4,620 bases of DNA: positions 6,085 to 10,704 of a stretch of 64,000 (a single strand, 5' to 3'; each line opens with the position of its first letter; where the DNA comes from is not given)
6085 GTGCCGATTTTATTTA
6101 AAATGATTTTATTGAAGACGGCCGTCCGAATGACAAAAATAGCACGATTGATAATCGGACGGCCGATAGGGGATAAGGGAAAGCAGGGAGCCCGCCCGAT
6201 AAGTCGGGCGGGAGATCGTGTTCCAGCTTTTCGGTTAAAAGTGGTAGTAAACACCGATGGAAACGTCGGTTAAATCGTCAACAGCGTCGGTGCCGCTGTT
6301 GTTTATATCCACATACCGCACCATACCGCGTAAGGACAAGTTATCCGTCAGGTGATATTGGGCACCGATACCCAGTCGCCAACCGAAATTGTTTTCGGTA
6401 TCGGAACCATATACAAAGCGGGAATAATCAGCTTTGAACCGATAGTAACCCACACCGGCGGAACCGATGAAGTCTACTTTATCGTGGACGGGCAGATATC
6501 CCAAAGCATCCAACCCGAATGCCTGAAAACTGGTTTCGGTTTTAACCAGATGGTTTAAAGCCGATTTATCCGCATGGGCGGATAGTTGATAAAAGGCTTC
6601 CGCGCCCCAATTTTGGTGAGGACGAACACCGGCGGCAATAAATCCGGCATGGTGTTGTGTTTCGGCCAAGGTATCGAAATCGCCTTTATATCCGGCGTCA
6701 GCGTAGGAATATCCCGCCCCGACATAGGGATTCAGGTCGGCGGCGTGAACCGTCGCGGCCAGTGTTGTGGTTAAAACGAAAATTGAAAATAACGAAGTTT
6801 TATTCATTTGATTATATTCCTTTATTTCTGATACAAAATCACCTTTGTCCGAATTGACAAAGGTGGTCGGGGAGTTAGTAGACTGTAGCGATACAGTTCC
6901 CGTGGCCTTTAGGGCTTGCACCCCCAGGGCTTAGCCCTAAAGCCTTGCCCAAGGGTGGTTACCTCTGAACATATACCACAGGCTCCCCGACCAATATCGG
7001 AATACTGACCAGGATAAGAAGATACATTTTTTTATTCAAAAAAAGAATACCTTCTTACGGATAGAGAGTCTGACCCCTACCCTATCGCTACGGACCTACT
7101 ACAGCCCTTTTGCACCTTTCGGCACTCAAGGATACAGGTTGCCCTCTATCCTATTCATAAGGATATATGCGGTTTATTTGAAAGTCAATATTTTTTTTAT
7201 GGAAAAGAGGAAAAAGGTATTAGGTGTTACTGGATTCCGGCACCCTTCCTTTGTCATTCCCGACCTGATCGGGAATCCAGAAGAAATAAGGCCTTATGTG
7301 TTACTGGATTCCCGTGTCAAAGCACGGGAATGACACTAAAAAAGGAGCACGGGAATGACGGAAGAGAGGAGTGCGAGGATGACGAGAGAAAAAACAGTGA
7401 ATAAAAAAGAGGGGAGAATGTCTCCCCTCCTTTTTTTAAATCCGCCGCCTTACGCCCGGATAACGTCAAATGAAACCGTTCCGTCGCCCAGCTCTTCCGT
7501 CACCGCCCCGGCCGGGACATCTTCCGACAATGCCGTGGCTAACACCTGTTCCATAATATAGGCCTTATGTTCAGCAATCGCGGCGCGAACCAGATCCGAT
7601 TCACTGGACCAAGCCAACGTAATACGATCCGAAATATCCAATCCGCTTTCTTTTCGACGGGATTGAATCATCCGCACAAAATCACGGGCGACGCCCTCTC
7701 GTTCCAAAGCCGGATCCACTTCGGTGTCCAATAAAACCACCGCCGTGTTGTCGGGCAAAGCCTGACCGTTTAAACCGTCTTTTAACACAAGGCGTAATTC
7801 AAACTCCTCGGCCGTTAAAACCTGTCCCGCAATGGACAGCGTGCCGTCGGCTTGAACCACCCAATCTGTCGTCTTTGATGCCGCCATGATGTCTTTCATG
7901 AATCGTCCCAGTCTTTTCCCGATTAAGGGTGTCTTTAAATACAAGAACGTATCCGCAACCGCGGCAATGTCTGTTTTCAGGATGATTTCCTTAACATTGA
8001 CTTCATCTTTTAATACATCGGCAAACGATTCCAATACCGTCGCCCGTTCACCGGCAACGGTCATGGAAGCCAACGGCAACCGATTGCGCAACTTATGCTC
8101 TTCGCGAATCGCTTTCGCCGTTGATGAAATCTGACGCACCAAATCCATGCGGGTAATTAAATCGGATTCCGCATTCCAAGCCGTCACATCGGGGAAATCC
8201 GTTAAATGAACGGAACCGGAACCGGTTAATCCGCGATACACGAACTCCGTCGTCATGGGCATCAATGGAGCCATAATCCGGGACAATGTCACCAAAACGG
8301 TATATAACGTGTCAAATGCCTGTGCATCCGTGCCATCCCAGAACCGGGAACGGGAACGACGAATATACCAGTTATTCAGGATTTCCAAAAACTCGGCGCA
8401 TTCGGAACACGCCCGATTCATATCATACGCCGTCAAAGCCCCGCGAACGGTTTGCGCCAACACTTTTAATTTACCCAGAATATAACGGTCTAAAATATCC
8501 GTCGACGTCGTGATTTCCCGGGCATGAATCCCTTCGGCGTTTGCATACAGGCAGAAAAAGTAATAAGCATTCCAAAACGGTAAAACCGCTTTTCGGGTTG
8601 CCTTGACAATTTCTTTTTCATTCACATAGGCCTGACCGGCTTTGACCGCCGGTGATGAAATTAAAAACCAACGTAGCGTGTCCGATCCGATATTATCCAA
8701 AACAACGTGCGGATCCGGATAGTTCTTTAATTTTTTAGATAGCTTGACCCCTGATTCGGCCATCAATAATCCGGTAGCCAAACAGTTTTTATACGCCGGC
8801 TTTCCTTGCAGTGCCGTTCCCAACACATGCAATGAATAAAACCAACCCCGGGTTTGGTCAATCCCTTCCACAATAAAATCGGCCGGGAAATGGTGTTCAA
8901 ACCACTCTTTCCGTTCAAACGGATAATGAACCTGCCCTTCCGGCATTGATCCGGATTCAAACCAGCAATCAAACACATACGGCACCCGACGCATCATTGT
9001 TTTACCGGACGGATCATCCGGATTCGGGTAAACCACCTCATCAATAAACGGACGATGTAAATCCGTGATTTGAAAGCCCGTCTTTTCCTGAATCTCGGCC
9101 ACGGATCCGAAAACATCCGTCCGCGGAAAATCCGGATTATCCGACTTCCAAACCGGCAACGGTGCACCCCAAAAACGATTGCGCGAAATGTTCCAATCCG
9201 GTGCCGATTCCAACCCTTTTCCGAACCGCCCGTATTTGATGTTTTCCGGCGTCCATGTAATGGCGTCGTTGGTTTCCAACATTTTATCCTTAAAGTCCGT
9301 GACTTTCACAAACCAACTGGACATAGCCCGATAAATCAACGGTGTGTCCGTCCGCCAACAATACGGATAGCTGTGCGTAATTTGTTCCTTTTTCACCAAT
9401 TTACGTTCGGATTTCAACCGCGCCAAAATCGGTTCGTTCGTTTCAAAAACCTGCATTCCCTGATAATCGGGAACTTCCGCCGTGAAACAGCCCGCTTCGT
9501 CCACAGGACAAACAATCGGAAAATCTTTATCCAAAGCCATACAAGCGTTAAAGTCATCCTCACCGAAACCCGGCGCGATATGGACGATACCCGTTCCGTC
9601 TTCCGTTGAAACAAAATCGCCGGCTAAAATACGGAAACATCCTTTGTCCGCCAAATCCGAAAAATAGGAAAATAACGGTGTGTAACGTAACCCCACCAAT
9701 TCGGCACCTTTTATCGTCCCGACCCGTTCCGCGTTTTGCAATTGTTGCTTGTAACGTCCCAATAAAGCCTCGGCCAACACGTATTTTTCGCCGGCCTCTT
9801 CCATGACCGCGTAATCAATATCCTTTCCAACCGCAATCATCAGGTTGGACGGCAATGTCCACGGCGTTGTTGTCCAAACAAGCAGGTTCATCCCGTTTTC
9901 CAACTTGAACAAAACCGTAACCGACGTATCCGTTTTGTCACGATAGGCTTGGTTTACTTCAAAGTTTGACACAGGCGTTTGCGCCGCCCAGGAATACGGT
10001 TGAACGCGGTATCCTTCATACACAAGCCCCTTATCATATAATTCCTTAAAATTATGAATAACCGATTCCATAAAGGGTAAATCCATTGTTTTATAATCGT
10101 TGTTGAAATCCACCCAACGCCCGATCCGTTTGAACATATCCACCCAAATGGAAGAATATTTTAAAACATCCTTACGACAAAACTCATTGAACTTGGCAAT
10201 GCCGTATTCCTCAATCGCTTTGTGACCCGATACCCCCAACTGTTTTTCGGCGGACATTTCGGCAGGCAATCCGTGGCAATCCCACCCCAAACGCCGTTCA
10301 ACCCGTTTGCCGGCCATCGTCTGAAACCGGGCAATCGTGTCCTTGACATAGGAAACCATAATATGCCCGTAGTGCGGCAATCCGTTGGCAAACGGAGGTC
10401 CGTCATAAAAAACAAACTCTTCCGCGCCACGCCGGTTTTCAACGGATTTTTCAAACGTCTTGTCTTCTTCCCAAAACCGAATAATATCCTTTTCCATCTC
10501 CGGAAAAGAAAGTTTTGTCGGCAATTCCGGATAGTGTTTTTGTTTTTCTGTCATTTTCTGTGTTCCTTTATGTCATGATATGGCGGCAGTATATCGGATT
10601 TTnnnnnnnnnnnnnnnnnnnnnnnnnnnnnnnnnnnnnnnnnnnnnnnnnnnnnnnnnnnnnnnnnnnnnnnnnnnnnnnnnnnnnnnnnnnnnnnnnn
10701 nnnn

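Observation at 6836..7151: About 300 nt of unassigned, highly structured intergenic sequence upstream of an OMP gene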

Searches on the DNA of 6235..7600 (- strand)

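Call 4: search_rna_families(source=window, start=6600, end=7600, threshold=evalue, max_evalue=10, show_alignments=3)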
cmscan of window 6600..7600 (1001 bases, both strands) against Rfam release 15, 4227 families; matches with E-value up to 10: 28.
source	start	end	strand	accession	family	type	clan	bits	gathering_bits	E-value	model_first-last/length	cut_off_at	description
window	7367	7441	+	RF02029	sraA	Gene; sRNA;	-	23.9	56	0.43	1-95/95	no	sraA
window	7399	7438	-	RF03778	mir-483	Gene; miRNA;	-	23.6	60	0.1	1-75/75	no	mir-483 microRNA precursor family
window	7396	7466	-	RF02029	sraA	Gene; sRNA;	-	22.3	56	0.93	1-95/95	no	sraA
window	7397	7443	-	RF02056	STnc390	Gene; sRNA;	-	22.1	50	0.046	1-60/60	no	Salmonella sRNA STnc390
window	7400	7439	+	RF03778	mir-483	Gene; miRNA;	-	20.4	60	0.59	1-75/75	no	mir-483 microRNA precursor family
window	7402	7534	-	RF00166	PrrB_RsmZ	Gene; sRNA;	CL00106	19.7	44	0.041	1-133/133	no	PrrB/RsmZ RNA family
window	7017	7055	-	RF00876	mir-684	Gene; miRNA;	-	19.5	100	0.63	1-86/86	no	mir-684 microRNA precursor family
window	7404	7434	-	RF02907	patAB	Cis-reg; leader;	-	19.5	92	3.2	15-45/57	no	patAB leader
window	6838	6867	-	RF00575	SNORD70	Gene; snRNA; snoRNA; CD-box;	-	18.8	50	8.1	1-89/89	no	Small nucleolar RNA SNORD70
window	7233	7358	-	RF03654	MIR4239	Gene; miRNA;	-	18.5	100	0.88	1-120/120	no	MIR4239 microRNA precursor family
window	7400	7437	+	RF03799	mir-3202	Gene; miRNA;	-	18.4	90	1.2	1-79/79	no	mir-3202 microRNA precursor family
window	7402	7437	-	RF00802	mir-207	Gene; miRNA;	-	18.2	88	2.1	1-78/78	no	mir-207 microRNA precursor family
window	7404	7440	-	RF01403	STnc290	Gene; sRNA;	-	18.1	60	2.9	1-65/65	no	STnc290 Hfq binding RNA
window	7404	7467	-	RF02596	cyano_het_sRNA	Gene; sRNA;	-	17.9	35.7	1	1-56/56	no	Cyanobacteria heterocyst sRNA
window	7249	7338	+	RF00995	mir-616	Gene; miRNA;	-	17.9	100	1.1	1-91/91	no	mir-616 microRNA precursor family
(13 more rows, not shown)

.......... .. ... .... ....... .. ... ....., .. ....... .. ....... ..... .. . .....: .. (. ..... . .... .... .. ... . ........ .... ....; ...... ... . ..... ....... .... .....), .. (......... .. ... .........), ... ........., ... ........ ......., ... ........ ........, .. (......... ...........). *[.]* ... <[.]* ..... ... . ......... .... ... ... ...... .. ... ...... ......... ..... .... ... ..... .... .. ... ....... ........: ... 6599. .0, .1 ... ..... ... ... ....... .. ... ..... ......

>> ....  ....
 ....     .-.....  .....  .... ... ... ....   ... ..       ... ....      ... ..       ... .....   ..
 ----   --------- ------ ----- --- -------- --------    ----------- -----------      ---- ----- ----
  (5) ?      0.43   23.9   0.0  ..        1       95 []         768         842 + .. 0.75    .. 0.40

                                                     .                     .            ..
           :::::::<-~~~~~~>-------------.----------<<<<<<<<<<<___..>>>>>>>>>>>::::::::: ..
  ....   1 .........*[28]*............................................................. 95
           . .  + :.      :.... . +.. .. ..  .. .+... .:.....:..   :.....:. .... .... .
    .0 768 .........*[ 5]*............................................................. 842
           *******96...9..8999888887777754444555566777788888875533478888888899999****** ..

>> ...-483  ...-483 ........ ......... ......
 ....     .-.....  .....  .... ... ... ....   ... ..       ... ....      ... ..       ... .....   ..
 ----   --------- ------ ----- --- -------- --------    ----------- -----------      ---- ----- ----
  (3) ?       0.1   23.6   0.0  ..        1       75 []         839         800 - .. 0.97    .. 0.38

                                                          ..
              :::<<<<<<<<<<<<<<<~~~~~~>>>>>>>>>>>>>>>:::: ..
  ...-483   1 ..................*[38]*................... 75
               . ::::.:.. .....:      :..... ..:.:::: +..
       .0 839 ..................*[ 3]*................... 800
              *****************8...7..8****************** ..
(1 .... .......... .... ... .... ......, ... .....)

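Call 40: search_rna_families(sources=[L023, L022, L082, L019, L084, L018, L008], threshold=gathering)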
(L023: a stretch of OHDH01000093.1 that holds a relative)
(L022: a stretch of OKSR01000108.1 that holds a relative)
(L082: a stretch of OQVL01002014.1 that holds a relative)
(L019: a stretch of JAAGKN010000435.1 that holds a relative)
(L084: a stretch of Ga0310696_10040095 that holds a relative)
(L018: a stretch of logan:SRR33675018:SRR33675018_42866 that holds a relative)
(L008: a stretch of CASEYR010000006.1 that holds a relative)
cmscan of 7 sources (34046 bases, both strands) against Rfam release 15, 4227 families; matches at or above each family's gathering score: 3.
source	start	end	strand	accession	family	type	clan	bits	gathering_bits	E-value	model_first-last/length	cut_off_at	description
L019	2703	2774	-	RF00005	tRNA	Gene; tRNA;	CL00001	70.1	29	1.5e-13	1-71/71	no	tRNA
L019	2786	2856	-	RF00005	tRNA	Gene; tRNA;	CL00001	60.8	29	5.8e-11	1-71/71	no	tRNA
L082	3282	3356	-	RF00005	tRNA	Gene; tRNA;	CL00001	59.2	29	1.5e-10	1-71/71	no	tRNA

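Call 41: search_rna_families(source=L023, start=800, end=1760, threshold=evalue, max_evalue=5, show_alignments=2)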
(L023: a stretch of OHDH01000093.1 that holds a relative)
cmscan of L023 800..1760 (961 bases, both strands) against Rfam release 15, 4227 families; matches with E-value up to 5: 8.
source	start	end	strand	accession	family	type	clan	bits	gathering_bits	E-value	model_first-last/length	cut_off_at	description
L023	1142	1220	+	RF02221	sRNA-Xcc1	Gene; sRNA;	-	38.9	53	4.2e-05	1-87/87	no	sRNA-Xcc1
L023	1591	1672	+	RF02221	sRNA-Xcc1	Gene; sRNA;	-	37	53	0.00012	1-87/87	no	sRNA-Xcc1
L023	978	1063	+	RF02221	sRNA-Xcc1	Gene; sRNA;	-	32.4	53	0.0015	1-87/87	no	sRNA-Xcc1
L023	1372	1458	+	RF02221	sRNA-Xcc1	Gene; sRNA;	-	28.8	53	0.01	1-87/87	no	sRNA-Xcc1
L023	1193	1293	-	RF01414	Dicty_Class_I_RNA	Gene;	-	19.1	41.5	1.2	1-56/56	no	Class I RNA from Dictyostelium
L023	1376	1446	+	RF01280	snoR14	Gene; snRNA; snoRNA; CD-box;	CL00076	18.8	40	1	1-84/84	no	Small nucleolar RNA snoR14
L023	1053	1135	-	RF01760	traJ-II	Cis-reg;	-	16.8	40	4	1-104/104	no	traJ-II RNA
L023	1300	1319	+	RF01322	CRISPR-DR9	Gene; CRISPR;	-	16.4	45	1.8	1-37/37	no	CRISPR RNA direct repeat element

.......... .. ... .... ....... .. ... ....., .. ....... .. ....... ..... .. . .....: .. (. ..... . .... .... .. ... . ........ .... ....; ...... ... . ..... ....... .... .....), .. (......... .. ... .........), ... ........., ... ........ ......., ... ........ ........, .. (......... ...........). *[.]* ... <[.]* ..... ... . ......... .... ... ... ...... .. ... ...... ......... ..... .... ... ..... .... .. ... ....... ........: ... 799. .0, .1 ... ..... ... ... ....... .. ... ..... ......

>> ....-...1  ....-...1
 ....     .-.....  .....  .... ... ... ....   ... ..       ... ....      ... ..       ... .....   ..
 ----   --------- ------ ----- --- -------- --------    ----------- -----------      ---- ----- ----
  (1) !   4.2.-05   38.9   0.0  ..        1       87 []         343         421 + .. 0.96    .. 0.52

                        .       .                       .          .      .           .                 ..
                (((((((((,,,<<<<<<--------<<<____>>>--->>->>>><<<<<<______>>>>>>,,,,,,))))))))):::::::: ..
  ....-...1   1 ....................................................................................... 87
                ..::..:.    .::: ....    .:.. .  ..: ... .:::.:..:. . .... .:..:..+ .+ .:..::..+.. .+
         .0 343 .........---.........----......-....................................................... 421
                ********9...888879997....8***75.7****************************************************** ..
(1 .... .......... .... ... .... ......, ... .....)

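Call 50: search_with_rna_model(model_id=R1, sources=[L008, L002, L001, L006], filters=off, max_evalue=10, show_alignments=3)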
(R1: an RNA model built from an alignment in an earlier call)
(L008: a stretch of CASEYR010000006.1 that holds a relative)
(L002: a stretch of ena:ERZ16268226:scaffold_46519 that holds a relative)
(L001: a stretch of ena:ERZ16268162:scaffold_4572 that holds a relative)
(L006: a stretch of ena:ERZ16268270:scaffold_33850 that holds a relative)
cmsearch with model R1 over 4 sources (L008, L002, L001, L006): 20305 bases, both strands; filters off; matches with E-value up to 10: 10.
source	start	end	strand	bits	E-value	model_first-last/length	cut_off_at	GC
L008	6594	6634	+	13.1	0.27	1-78/78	no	0.41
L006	2497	2569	-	12.1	0.48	1-78/78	no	0.27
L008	6649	6677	+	9.8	1.8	1-78/78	no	0.48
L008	6591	6631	-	9.5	2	1-78/78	no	0.37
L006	3174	3219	+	8.7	3.2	1-78/78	no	0.52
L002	1340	1359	-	8.4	3.8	1-78/78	no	0.55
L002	1367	1421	+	7.6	6.2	1-78/78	no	0.56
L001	3652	3697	+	7.2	7.7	1-78/78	no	0.5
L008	1298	1323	+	7.1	8.2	1-78/78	no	0.65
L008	5702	5721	+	6.8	9.4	1-78/78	no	0.7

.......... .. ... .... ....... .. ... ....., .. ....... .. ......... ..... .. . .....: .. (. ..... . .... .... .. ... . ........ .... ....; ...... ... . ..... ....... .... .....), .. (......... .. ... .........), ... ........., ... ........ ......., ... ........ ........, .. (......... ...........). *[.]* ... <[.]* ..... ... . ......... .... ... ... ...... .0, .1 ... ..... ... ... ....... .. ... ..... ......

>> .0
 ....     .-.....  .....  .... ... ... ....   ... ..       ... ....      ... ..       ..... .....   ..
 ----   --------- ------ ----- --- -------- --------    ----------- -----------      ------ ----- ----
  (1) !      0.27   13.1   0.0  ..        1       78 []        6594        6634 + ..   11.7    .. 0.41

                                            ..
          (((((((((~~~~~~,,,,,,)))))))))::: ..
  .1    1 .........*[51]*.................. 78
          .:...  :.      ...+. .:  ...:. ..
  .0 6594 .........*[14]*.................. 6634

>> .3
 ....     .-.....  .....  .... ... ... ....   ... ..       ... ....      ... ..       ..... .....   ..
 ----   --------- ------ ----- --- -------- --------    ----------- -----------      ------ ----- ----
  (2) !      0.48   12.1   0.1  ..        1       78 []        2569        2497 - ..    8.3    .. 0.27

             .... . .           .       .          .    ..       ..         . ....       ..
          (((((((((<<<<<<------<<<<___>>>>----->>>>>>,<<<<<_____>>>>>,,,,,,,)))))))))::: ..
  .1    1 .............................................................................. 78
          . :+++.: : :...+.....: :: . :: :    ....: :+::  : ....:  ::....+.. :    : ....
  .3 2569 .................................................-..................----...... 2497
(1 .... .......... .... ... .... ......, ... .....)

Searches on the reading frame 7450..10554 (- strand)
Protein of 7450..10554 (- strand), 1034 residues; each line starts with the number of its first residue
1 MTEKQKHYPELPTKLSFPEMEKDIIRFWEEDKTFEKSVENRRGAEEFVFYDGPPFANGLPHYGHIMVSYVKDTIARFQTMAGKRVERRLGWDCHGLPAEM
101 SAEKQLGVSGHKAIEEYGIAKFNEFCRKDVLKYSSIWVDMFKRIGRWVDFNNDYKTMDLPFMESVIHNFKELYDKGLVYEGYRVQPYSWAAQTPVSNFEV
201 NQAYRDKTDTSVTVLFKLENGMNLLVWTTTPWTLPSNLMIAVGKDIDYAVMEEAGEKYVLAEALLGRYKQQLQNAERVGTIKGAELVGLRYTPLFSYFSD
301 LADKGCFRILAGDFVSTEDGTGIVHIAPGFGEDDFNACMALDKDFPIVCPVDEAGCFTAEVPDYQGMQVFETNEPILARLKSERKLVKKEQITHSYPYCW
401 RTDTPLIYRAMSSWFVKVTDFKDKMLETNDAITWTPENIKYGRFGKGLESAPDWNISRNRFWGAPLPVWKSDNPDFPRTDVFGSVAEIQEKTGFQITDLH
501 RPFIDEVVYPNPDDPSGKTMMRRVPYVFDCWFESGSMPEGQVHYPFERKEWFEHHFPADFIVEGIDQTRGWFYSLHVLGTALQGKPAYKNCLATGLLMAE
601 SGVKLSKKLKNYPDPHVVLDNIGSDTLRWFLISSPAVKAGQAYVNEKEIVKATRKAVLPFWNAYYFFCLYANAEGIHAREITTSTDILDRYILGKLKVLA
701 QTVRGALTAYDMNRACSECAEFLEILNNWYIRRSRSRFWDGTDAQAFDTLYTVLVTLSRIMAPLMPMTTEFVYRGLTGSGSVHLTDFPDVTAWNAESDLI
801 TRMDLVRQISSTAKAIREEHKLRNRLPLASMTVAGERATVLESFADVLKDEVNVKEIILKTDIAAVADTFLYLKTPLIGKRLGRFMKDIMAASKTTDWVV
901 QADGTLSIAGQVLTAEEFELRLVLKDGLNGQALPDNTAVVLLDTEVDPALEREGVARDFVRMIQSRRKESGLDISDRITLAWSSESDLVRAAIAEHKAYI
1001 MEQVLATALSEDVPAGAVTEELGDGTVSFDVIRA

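Call 80: search_protein_families(library=pfam, proteins=[window:7450-10554:-], max_evalue=0.001)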
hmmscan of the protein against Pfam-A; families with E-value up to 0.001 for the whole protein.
window:7450-10554:- (1034 aa): 4 families
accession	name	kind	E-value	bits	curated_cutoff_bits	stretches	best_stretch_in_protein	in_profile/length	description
PF00133.28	tRNA-synt_1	-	1.1e-130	436.6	22.7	1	24-639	2-410/414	tRNA synthetases class I (I, L, M and V)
PF19302.4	DUF5915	-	1.1e-26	94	27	1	846-1031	2-192/195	Domain of unknown function (DUF5915)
PF08264.19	Anticodon_1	-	1.3e-26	93.7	25.1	1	689-828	1-144/148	Anticodon-binding domain of tRNA ligase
PF09334.17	tRNA-synt_1g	-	1.3e-13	51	20.1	1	54-190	8-125/391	tRNA synthetases class I (M)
